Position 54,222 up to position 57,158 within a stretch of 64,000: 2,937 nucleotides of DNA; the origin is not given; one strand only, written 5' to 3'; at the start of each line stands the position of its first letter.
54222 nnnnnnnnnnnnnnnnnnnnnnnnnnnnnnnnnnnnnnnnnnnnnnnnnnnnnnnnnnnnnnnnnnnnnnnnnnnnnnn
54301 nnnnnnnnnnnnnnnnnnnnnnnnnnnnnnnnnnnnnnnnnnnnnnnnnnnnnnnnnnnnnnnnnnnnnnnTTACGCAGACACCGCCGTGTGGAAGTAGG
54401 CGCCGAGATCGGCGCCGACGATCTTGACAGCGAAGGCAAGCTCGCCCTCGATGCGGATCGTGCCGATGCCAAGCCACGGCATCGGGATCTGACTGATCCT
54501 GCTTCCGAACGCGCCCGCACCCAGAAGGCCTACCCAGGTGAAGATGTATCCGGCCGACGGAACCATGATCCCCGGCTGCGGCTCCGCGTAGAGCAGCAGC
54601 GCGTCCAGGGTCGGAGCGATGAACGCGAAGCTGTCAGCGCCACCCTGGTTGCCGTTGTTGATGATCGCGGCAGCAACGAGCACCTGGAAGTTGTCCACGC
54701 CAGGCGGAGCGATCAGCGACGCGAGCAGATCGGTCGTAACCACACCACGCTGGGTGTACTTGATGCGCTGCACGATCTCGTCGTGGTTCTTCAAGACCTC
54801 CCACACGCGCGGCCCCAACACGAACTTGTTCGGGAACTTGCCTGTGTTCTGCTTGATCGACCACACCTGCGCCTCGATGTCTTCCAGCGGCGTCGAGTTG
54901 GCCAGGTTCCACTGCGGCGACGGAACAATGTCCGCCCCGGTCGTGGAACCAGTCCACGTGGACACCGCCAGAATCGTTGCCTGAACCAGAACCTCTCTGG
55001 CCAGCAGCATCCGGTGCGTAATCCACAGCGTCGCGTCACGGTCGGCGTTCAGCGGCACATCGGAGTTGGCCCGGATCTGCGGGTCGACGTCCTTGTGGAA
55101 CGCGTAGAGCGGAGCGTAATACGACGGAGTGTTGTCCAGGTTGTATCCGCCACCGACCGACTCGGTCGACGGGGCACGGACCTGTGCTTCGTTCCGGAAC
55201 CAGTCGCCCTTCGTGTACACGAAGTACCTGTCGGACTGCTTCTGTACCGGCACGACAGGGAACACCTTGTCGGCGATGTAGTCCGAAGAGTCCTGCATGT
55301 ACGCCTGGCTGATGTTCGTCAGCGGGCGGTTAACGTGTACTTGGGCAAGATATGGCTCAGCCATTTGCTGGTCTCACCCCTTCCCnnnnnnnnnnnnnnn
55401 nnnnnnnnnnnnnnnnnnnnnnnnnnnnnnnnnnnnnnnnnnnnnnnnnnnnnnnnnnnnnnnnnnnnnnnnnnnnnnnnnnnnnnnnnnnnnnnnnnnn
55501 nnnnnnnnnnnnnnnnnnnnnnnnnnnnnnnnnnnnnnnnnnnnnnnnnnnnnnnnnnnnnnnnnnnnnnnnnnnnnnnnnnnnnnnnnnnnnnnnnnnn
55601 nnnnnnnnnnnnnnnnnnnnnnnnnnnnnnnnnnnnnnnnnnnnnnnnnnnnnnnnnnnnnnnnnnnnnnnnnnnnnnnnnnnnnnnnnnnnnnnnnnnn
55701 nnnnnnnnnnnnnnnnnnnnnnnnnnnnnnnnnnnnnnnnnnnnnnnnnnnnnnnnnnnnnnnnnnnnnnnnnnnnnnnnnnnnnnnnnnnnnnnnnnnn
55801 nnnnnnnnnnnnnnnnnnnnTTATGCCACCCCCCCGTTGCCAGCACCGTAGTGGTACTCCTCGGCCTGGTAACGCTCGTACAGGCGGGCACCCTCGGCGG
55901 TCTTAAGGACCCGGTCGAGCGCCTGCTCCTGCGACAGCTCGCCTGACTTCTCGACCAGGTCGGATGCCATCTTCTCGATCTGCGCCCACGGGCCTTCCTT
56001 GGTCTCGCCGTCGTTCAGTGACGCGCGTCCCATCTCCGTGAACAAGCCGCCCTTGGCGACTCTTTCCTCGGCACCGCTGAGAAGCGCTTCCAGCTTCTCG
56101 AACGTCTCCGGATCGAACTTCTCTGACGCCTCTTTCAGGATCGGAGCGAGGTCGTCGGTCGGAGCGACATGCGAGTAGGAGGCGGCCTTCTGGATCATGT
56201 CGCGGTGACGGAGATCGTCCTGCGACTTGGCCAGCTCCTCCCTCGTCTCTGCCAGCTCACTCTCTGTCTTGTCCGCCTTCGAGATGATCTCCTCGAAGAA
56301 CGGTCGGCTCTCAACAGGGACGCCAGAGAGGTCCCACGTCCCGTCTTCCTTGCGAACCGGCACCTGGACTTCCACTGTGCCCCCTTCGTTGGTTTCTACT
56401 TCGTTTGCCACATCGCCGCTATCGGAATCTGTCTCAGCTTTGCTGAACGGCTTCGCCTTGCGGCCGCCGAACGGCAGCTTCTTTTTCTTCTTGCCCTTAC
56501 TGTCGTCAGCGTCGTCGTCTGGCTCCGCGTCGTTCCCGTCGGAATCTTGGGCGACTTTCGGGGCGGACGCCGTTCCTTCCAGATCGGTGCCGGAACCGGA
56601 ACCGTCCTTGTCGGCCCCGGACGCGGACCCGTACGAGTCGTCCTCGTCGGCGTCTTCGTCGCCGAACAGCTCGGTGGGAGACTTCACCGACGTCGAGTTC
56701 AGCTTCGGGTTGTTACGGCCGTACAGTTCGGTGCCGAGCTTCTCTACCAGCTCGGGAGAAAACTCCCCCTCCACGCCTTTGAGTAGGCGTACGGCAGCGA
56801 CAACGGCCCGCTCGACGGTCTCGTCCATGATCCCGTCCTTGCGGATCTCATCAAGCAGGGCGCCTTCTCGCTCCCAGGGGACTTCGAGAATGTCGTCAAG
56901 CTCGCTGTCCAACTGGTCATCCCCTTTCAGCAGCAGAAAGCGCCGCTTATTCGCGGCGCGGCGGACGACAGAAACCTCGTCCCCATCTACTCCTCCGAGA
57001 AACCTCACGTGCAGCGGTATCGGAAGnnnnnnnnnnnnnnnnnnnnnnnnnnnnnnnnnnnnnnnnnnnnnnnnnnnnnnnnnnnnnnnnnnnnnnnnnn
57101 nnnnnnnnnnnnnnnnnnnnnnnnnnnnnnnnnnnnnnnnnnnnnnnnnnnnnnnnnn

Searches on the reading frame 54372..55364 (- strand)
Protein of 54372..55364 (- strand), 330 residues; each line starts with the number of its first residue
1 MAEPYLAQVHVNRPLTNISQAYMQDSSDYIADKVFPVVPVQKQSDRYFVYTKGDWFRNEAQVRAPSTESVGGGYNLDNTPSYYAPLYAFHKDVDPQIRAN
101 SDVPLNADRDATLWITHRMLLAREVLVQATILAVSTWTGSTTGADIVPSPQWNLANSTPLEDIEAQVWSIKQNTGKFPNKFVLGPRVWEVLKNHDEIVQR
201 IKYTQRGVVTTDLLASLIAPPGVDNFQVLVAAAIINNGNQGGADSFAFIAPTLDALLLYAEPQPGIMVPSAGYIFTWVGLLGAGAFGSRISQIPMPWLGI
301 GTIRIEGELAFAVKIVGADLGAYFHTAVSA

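Call 8: search_protein_families(library=phrogs, max_evalue=0.01, proteins=[window:54372-55364:-])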
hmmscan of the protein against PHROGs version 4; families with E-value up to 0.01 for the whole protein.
window:54372-55364:- (330 aa): 2 families
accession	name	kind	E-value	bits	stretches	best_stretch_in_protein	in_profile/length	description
phrog_1005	-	head and packaging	3.5e-70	237.8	1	7-328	8-314/315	major head protein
phrog_29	-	head and packaging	7.1e-08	33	1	147-212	186-248/439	major head protein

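Call 10: search_dna_similar(query=window:54372-55364:-, collection=phages, mode=protein, max_rows=25)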
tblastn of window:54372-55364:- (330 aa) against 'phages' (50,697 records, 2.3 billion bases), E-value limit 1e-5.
Records with a match: 150; places in all: 150; records where one place covers at least 80% of the query: 132.
Best place of each record, by identity: <60% 150.
By first word of the organism name: Vibrio 55; Arthrobacter 14; Rhizobium 11; Salmonella 9; Klebsiella 9; Burkholderia 9; Roseobacter 6; Proteus 5; Escherichia 4; Pseudomonas 3; and 15 more.
By host as written in the record: Vibrio lentus 37; - 15; Arthrobacter sp. ATCC 21022 11; Klebsiella pneumoniae 7; Burkholderia sp. 5; Roseobacter denitrificans OCh114 4; Salmonella enterica subsp. enterica serovar Kentucky 4; Vibrio crassostreae 4; and 45 more.
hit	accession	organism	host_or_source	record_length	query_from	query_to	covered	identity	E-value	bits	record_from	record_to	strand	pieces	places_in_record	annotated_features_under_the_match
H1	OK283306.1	Roseobacter phage RDJL6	Roseobacter denitrificans OCh 114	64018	1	324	98%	40.5%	9e-67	232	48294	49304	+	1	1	capsid related protein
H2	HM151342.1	Roseobacter phage RDJL Phi 1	Roseobacter denitrificans OCh114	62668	1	324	98%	40.5%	1e-65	229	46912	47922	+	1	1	capsid related protein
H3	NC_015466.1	Roseobacter phage RDJL Phi 1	Roseobacter denitrificans OCh114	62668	1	324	98%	40.5%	1e-65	229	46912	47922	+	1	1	major head protein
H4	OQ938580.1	Arthrobacter phage Ottawa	Arthrobacter globiformis B-2979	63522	1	322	98%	40.5%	1e-62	220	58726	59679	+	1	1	100: major capsid protein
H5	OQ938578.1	Arthrobacter phage Kharcho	Arthrobacter globiformis B-2979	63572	1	322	98%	40.5%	1e-62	220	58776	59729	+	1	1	100: major capsid protein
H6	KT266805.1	Roseobacter phage RDJL Phi 2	Roseobacter denitrificans OCh114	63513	1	324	98%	40.2%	2e-65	228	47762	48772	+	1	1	capsid related protein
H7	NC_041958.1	Roseobacter phage RDJL Phi 2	Roseobacter denitrificans OCh114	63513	1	324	98%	40.2%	2e-65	228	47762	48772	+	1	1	major head protein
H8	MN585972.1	Arthrobacter phage Edmundo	Arthrobacter sp. ATCC 21022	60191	10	328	97%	39.8%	1e-54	197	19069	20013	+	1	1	25: major capsid protein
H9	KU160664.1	Arthrobacter phage Salgado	Arthrobacter sp. ATCC 21022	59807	10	329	97%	39.4%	4e-55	199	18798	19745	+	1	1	26: capsid protein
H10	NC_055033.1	Arthrobacter phage Salgado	Arthrobacter sp. ATCC 21022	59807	10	329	97%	39.4%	4e-55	199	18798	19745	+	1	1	26: major head protein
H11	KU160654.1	Arthrobacter phage Laroye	Arthrobacter sp. ATCC 21022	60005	10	329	97%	39.4%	4e-55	199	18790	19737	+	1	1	26: capsid protein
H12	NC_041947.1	Arthrobacter phage Laroye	Arthrobacter sp. ATCC 21022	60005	10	329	97%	39.4%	4e-55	199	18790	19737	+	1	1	26: major head protein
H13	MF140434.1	Arthrobacter phage Wheelbite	Arthrobacter sp. ATCC 21022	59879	10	329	97%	39.4%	8e-55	198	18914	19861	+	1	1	25: major capsid protein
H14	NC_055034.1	Arthrobacter phage Wheelbite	Arthrobacter sp. ATCC 21022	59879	10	329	97%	39.4%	8e-55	198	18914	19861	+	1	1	25: major head protein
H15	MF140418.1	Arthrobacter phage LiSara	Arthrobacter sp. ATCC 21022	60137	10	328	97%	39.5%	2e-54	197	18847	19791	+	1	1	25: major capsid protein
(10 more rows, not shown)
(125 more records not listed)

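Call 49: find_related_loci(query=window:54372-55364:-, collection=viral_contigs, flank=10000)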
Query window:54372-55364:- (330 aa) in viral_contigs; peptide patterns used: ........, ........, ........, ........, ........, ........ (x = any residue, [..] = any of these).
106 stretches matched a pattern; 104 encode a relative of the query (tblastn E <= 1e-3); the best 80 are kept; 80 distinct loci.
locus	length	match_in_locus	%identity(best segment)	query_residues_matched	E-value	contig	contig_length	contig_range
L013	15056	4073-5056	84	1-328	0e+0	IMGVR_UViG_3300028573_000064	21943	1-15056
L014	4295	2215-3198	84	1-328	0e+0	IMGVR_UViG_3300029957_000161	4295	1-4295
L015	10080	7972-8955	84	1-328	0e+0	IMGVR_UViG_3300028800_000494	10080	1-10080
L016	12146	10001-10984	84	1-328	0e+0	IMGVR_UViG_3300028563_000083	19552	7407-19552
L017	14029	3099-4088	83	1-330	0e+0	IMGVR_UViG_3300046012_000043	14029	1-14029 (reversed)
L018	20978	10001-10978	82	3-328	0e+0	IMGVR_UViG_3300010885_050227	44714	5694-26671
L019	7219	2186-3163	82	3-328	0e+0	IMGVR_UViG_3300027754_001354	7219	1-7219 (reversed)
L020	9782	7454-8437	84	1-328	0e+0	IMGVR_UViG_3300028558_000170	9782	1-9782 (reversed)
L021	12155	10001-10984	84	1-328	0e+0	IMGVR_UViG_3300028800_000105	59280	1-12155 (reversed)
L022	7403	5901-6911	83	1-330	0e+0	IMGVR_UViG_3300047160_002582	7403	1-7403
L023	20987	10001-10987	82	1-329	0e+0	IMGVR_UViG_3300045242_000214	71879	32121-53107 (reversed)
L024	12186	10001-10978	79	1-330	3e-180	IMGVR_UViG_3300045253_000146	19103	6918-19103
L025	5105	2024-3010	78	1-330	0e+0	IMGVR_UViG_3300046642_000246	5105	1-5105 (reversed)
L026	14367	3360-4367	80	1-329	2e-177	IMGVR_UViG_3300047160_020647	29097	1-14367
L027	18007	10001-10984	77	1-329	1e-172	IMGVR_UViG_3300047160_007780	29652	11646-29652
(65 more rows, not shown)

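Call 114: search_protein_families(library=pfam, max_evalue=0.01, proteins=[L013:6085-8595:+, L013:8832-10061:+, L013:10048-10683:+, L017:5554-6357:+, L017:6617-8182:+, L017:8186-9223:+, L023:11545-12825:+, L023:15797-16927:+, L023:17514-18227:+])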
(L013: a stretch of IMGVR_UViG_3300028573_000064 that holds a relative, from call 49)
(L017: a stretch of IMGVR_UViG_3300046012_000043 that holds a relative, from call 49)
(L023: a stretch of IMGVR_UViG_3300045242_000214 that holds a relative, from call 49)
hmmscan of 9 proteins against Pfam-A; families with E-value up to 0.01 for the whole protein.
L013:6085-8595:+ (837 aa): 1 family
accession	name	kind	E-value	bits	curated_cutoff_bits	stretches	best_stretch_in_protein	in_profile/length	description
PF01391.23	Collagen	-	1.4e-27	95.7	27.2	4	389-443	4-58/60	Collagen triple helix repeat (20 copies)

L013:8832-10061:+ (410 aa): 2 families
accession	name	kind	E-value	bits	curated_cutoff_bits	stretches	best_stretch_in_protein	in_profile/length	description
PF00534.26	Glycos_transf_1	-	1.8e-12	47.5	26.4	1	221-338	14-134/172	Glycosyl transferases group 1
PF13692.12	Glyco_trans_1_4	-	1.3e-11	45.4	27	1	224-336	3-116/142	Glycosyl transferases group 1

L013:10048-10683:+ (212 aa): 1 family
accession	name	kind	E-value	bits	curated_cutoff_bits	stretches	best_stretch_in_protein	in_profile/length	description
PF01391.23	Collagen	-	1.3e-09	38.1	27.2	1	122-171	4-53/60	Collagen triple helix repeat (20 copies)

L017:5554-6357:+ (268 aa): 0 families

L017:6617-8182:+ (522 aa): 1 family
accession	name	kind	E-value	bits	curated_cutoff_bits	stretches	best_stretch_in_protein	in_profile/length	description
PF07602.17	DUF1565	-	0.008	16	20.3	1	51-170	2-116/257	Protein of unknown function (DUF1565)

L017:8186-9223:+ (346 aa): 1 family
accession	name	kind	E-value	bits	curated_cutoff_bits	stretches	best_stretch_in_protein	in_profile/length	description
PF10988.14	DUF2807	-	0.0042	17.3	24.2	0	62-184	57-176/181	Putative auto-transporter adhesin, head GIN domain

L023:11545-12825:+ (427 aa): 0 families

L023:15797-16927:+ (377 aa): 3 families
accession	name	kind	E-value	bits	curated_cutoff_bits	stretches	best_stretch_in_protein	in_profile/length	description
PF00534.26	Glycos_transf_1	-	9.6e-18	64.7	26.4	1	180-307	6-140/172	Glycosyl transferases group 1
PF13692.12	Glyco_trans_1_4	-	5.9e-16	59.5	27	1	191-320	3-139/142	Glycosyl transferases group 1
PF20706.3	GT4-conflict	-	3.4e-05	23.4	26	1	190-296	198-318/385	Family 4 Glycosyltransferase in conflict systems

L023:17514-18227:+ (238 aa): 0 families

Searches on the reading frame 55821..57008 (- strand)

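Call 8: search_protein_families(library=phrogs, max_evalue=0.01, proteins=[window:55821-57008:-])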
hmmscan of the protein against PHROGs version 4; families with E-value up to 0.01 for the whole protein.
window:55821-57008:- (395 aa): 2 families
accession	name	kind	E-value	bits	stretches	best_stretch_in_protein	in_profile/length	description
phrog_17741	-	unknown function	2.7e-06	28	1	257-370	271-385/397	-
phrog_13975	-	unknown function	0.0013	20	1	10-41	20-52/229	-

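Call 30: search_protein_families(library=pfam, max_evalue=0.1, proteins=[window:55821-57008:-])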
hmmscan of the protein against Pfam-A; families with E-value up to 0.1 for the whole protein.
window:55821-57008:- (395 aa): 1 family
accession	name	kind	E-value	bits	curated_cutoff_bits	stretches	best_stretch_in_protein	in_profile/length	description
PF01963.22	TraB_PrgY_gumN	-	0.066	13.5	26.8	0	236-369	30-132/263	TraB/PrgY/gumN family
